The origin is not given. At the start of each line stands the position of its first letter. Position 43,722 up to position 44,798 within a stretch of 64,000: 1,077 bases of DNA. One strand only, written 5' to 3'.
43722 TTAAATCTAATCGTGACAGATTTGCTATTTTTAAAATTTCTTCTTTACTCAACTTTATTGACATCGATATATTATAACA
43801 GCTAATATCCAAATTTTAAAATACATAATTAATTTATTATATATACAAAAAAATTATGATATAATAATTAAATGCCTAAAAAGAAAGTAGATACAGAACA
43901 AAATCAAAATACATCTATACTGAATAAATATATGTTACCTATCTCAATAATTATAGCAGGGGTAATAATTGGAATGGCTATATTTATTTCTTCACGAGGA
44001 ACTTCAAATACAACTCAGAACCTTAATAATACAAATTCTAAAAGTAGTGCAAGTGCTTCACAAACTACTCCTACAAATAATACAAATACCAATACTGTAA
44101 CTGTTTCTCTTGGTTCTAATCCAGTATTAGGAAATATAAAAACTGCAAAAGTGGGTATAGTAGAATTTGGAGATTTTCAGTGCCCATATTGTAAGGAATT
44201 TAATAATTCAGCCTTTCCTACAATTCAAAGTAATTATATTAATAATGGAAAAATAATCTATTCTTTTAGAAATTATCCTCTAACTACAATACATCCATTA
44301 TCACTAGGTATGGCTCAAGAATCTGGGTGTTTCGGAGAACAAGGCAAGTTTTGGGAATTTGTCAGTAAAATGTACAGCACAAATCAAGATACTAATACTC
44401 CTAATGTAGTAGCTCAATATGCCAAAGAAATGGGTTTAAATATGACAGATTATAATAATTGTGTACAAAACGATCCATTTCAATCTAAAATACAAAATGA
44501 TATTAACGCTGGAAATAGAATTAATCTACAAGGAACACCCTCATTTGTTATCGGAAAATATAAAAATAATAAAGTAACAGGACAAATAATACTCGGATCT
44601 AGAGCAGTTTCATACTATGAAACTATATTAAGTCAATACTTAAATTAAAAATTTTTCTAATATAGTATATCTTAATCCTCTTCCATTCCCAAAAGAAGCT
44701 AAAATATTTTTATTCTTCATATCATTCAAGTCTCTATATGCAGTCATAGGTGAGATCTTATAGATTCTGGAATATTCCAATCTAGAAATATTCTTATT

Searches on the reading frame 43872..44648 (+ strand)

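Call 67: search_protein_families(library=pfam, proteins=[window:43872-44648:+], max_evalue=0.00001)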
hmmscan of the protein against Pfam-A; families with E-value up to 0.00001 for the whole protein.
window:43872-44648:+ (258 aa): 2 families
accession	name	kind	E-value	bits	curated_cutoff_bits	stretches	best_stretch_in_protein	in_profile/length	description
PF13462.12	Thioredoxin_4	-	4e-26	92.6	23.2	1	83-232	5-150/165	Thioredoxin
PF01323.26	DSBA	-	3.8e-13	50.1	25.6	1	152-235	99-177/191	DSBA-like thioredoxin domain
